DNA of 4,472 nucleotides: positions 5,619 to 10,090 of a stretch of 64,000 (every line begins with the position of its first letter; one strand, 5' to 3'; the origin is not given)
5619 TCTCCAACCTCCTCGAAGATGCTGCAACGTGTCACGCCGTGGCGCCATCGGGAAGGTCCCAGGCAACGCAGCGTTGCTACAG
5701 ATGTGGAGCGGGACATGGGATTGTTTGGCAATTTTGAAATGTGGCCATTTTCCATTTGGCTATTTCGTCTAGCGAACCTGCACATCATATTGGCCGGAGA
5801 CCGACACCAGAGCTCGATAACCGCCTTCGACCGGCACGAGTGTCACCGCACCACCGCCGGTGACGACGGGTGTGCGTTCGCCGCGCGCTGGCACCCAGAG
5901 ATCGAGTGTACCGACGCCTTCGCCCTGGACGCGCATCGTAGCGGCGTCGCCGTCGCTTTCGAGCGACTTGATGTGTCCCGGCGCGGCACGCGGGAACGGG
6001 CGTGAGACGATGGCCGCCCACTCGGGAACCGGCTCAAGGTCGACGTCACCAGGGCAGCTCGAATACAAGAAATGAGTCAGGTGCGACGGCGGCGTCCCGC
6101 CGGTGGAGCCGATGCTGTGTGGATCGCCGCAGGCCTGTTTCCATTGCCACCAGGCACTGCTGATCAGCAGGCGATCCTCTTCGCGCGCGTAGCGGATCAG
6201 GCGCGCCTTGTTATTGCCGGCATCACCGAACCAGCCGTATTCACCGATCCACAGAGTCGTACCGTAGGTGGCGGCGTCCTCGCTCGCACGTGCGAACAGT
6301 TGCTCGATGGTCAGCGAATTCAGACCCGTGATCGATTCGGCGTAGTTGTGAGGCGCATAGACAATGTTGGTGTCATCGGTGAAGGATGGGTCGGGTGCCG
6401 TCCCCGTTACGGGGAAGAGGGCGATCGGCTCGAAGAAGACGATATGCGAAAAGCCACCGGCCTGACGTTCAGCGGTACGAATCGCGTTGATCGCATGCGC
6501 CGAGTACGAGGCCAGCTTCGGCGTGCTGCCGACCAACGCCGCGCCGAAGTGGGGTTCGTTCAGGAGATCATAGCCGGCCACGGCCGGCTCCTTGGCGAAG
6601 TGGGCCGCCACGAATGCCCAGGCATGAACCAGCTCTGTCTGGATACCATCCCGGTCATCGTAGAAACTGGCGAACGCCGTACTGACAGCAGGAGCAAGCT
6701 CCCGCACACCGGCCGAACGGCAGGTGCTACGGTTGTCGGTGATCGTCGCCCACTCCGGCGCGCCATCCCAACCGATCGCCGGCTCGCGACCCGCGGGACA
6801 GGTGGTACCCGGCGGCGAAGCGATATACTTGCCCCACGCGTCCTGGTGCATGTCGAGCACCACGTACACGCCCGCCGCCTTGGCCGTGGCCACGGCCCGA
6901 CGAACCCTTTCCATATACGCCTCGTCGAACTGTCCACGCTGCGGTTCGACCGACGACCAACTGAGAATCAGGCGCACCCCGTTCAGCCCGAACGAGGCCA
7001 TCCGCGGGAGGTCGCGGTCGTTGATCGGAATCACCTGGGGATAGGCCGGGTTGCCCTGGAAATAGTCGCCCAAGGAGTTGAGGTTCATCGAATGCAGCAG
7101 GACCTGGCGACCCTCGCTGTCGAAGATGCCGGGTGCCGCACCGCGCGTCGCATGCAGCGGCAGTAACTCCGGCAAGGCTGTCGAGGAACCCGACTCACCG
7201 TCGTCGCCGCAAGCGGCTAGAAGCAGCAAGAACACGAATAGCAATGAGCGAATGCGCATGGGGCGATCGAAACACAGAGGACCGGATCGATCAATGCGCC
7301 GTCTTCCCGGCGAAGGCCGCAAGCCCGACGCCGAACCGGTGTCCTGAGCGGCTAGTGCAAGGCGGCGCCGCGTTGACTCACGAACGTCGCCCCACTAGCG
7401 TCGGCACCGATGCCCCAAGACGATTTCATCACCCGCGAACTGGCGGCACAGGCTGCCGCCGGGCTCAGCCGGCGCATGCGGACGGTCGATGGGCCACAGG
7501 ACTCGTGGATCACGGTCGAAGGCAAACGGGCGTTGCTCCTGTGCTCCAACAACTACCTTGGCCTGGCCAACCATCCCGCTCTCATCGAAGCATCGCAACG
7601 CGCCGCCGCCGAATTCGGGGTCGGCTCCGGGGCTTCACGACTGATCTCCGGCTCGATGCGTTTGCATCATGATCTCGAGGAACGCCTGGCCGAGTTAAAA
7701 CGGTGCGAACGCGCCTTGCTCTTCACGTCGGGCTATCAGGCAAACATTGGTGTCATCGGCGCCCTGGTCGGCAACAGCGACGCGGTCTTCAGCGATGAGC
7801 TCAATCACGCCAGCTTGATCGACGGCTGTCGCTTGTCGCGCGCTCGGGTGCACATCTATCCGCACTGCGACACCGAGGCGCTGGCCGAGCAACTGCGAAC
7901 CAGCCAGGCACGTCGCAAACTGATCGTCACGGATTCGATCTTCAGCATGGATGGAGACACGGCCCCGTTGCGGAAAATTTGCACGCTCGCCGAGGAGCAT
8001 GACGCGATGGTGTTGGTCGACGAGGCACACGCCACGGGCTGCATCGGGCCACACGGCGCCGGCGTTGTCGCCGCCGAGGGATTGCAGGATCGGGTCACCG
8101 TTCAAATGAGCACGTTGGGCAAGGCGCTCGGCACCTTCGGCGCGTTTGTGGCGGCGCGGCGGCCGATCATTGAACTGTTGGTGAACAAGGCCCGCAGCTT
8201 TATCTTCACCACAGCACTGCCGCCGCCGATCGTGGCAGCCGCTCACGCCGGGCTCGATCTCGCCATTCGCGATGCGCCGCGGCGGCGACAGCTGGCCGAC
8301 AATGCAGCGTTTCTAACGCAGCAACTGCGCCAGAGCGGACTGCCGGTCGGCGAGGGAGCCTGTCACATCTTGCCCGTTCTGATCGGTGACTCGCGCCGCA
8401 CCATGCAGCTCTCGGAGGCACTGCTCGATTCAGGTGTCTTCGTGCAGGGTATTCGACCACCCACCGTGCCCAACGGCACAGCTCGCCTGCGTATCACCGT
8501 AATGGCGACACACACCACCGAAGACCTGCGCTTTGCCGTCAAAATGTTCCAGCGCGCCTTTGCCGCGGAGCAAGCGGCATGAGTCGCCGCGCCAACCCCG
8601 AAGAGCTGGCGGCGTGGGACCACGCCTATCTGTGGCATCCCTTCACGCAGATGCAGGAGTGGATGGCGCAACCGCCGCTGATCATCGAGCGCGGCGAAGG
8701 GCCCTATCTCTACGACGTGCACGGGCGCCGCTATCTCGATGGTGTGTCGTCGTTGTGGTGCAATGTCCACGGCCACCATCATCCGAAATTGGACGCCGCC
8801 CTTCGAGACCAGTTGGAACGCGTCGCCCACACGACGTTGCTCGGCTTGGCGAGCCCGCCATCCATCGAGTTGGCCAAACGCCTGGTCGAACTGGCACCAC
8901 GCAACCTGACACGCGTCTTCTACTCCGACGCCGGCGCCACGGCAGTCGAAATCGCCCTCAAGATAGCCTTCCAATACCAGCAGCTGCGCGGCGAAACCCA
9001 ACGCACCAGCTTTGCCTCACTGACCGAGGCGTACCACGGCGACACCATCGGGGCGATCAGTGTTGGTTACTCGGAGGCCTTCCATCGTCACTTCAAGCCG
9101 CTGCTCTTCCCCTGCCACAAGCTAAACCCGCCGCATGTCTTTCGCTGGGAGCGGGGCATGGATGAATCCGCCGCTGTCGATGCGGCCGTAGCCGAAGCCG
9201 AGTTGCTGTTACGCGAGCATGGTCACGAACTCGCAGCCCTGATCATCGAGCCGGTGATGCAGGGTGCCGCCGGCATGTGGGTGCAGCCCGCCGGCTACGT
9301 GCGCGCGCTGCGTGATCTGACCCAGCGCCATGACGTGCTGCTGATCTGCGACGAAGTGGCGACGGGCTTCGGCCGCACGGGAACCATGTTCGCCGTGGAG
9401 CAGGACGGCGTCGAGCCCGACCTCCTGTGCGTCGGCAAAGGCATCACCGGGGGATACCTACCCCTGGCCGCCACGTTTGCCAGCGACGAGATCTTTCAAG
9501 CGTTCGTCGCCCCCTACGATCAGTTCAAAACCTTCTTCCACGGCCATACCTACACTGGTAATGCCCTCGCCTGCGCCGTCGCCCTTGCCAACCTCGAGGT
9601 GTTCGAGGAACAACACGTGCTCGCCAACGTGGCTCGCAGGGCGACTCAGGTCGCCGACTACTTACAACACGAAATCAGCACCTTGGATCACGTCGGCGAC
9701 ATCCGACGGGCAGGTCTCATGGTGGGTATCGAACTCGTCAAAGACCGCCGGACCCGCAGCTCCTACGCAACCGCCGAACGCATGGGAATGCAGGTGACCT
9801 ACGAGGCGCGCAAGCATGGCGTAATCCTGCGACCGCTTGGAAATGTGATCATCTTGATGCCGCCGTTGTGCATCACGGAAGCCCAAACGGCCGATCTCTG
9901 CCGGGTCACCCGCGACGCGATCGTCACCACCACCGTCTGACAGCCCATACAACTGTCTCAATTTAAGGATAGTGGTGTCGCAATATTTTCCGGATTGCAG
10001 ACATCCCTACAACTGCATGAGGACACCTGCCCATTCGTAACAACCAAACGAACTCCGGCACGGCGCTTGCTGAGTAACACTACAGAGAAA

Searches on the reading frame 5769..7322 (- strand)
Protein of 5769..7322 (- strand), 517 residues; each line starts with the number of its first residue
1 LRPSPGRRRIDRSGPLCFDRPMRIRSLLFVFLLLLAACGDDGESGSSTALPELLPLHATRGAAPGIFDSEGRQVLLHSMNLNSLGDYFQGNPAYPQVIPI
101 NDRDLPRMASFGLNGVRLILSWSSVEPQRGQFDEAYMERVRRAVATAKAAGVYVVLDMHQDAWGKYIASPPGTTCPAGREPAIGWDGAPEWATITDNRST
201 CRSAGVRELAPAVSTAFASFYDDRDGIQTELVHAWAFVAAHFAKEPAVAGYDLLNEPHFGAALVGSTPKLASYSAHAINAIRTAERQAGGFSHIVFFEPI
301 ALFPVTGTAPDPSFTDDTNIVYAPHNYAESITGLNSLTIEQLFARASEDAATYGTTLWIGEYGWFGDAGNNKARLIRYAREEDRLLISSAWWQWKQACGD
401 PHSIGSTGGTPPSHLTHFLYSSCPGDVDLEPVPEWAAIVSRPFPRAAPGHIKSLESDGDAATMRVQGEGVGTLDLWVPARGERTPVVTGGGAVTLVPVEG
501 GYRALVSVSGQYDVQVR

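Call 54: search_protein_families(library=pfam, proteins=[window:5769-7322:-], max_evalue=0.001)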
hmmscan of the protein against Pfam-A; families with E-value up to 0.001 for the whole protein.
window:5769-7322:- (517 aa): 2 families
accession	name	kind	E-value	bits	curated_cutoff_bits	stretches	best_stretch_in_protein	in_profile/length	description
PF00150.24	Cellulase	-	1e-26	94.5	23.5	1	100-396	22-270/272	Cellulase (glycosyl hydrolase family 5)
PF02449.21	Glyco_hydro_42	-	6.1e-05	23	21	1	102-257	13-138/376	Beta-galactosidase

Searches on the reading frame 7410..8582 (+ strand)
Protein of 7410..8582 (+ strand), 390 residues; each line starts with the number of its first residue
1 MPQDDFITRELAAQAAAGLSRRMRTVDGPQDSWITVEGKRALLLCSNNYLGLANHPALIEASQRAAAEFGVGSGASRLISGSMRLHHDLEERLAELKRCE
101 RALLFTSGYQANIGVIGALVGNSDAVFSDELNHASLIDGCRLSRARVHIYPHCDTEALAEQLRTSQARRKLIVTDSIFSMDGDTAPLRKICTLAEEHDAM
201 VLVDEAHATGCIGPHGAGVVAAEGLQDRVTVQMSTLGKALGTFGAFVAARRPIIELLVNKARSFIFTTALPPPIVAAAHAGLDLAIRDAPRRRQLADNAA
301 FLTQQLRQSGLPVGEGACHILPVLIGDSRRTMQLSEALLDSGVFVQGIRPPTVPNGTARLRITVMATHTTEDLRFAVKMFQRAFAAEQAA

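Call 54: search_protein_families(library=pfam, proteins=[window:7410-8582:+], max_evalue=0.001)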
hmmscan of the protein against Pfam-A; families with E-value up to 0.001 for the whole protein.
window:7410-8582:+ (390 aa): 2 families
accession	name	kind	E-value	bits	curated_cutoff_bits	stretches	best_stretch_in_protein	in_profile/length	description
PF00155.27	Aminotran_1_2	-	1.2e-63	216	19.7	1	42-378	4-359/361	Aminotransferase class I and II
PF01053.26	Cys_Met_Meta_PP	-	4.4e-08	32.5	27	1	87-212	55-181/381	Cys/Met metabolism PLP-dependent enzyme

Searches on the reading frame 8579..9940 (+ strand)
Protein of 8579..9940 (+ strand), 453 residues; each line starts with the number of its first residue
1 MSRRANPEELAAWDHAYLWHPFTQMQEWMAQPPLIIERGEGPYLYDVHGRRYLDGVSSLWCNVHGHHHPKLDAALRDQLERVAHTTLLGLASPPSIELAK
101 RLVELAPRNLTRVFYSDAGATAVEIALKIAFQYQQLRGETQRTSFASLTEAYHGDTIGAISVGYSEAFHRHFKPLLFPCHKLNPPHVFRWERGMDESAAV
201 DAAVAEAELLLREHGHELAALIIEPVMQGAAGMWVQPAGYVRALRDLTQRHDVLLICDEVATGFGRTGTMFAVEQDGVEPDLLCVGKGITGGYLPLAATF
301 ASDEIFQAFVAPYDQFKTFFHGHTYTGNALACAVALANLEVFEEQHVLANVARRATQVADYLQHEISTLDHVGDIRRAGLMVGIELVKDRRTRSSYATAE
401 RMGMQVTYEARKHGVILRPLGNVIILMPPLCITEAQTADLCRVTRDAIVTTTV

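Call 54: search_protein_families(library=pfam, proteins=[window:8579-9940:+], max_evalue=0.001)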
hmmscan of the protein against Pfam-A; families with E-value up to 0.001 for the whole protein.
window:8579-9940:+ (453 aa): 1 family
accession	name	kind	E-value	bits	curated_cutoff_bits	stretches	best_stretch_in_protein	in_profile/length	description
PF00202.27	Aminotran_3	-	2.9e-109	365.9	30.5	1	28-447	5-402/403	Aminotransferase class-III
